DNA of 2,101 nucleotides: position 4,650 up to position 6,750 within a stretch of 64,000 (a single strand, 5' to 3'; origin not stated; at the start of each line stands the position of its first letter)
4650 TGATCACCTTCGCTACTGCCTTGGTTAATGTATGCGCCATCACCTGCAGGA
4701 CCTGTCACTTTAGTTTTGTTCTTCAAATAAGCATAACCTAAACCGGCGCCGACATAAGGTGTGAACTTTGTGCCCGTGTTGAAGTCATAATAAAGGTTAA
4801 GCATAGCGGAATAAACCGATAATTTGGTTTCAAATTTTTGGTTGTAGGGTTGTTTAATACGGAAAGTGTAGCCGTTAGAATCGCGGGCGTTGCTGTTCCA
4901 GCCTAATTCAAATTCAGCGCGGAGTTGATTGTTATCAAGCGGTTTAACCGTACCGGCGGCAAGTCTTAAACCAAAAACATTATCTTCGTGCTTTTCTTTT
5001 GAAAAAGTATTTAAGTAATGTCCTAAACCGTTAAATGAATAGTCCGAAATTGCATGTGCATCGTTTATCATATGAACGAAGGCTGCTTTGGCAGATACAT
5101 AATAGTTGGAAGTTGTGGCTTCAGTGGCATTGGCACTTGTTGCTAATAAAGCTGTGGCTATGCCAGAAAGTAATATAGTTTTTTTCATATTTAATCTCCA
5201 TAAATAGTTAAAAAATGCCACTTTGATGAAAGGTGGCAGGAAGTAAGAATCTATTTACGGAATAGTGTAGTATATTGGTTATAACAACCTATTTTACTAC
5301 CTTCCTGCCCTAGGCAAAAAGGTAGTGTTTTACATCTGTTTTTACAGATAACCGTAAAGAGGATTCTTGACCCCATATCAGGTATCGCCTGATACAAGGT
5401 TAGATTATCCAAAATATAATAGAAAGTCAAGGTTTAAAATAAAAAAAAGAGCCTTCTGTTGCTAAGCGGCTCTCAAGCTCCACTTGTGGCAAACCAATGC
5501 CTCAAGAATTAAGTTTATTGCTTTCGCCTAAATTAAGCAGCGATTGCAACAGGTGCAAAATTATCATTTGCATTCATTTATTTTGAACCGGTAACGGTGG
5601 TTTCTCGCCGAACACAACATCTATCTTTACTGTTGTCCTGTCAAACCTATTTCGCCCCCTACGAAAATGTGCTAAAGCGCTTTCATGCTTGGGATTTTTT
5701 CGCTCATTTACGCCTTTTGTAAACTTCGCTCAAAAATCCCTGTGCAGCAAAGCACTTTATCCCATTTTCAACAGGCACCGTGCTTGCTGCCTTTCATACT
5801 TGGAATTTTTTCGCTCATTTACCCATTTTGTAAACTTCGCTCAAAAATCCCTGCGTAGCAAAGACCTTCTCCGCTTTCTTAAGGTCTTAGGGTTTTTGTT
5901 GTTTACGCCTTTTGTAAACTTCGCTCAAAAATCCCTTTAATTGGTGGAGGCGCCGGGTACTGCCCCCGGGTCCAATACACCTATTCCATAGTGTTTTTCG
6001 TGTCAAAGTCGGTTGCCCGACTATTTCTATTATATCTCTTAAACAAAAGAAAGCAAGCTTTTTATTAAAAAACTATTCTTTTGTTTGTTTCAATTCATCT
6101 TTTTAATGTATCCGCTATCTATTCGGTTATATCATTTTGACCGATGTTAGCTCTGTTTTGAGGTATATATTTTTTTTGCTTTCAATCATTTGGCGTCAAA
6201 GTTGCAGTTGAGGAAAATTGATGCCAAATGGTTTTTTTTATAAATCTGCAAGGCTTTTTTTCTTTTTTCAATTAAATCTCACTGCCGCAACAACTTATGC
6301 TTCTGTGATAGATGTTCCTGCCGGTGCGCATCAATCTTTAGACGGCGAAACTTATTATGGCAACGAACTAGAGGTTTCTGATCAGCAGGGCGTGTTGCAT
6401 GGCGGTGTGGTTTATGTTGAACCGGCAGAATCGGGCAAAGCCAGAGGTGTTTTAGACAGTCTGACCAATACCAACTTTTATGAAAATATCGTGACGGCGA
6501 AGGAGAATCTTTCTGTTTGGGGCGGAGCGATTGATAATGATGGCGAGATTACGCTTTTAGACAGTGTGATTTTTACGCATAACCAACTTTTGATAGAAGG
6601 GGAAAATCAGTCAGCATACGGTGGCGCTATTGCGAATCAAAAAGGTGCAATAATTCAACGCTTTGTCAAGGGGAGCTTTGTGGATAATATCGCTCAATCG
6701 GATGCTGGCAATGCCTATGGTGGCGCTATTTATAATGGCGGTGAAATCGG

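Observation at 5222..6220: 1-kb intergenic region with tandem palindromic ~50-85-bp repeats and a minus-strand terminator: candidate sRNA or regulatory array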

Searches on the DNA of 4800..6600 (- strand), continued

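Call 83: search_with_rna_model(model_id=R1, sources=[L040, L041, L042, L043], max_evalue=1)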
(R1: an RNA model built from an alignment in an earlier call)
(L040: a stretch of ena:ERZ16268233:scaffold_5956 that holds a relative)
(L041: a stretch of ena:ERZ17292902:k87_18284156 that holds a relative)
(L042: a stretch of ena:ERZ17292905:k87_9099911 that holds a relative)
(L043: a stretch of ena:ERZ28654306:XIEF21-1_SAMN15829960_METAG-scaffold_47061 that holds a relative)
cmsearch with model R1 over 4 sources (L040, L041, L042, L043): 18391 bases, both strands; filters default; matches with E-value up to 1: 11.
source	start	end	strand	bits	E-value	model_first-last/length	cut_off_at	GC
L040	4765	4818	-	69.2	5.4e-13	1-55/55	no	0.43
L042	4765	4818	-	69.2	5.4e-13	1-55/55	no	0.43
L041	4765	4818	-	68.6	7.3e-13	1-55/55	no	0.41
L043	2407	2450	-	41.5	5.5e-07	11-55/55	5'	0.43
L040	5242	5294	-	38.6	2.4e-06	1-55/55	no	0.34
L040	4885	4938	-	36.7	6e-06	1-55/55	no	0.37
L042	4885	4938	-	36.7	6e-06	1-55/55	no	0.37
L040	5124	5175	-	30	0.00017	1-55/55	no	0.33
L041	4885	4937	-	29.4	0.00024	1-55/55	no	0.34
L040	5005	5056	-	25.8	0.0014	1-55/55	no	0.37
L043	767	822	-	15.8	0.21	1-55/55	no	0.45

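Call 85: search_with_rna_model(model_id=R1, sources=[L040, L023, L039], max_evalue=0.01, show_alignments=7)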
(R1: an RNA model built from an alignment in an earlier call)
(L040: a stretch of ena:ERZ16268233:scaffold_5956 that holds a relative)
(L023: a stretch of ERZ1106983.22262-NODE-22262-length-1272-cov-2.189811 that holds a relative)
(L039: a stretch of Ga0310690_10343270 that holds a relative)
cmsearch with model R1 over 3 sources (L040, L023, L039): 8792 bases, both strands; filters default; matches with E-value up to 0.01: 7.
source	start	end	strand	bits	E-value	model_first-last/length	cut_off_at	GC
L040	4765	4818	-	69.2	2.6e-13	1-55/55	no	0.43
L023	44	96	+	65.4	1.8e-12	1-55/55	no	0.38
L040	5242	5294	-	38.6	1.1e-06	1-55/55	no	0.34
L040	4885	4938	-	36.7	2.9e-06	1-55/55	no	0.37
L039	1294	1347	-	35.3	5.7e-06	1-55/55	no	0.52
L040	5124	5175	-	30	8.1e-05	1-55/55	no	0.33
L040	5005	5056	-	25.8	0.00069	1-55/55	no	0.37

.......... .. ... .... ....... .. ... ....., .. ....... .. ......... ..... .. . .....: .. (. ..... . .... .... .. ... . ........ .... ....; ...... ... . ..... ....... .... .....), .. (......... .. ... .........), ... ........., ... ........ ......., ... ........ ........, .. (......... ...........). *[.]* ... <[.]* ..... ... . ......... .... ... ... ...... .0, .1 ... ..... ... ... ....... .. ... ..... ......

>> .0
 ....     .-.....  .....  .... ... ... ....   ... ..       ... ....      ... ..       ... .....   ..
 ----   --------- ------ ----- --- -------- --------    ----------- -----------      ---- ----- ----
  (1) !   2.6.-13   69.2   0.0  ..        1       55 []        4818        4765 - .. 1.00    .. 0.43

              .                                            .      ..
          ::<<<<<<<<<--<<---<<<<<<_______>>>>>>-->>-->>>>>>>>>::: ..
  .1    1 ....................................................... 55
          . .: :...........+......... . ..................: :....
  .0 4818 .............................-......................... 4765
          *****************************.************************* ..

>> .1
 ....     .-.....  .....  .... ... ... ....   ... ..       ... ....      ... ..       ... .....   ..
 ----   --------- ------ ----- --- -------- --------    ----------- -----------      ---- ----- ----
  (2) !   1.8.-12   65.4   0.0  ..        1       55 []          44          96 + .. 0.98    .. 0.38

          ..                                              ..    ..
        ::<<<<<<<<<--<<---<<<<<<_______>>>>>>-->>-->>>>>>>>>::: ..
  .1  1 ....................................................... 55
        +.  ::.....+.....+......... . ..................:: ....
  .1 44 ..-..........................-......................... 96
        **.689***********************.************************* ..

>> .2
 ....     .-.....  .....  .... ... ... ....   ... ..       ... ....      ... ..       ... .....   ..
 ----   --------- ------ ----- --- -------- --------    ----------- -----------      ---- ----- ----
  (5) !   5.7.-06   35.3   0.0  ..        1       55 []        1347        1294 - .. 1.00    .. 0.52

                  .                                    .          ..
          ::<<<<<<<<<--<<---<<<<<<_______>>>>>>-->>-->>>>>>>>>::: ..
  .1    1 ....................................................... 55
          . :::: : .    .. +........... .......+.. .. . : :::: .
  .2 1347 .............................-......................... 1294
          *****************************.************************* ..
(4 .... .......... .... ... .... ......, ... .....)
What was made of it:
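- Inner units of the L040 array are decaying, scoring 26-39 bits against 69 for the best unit (call 85).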
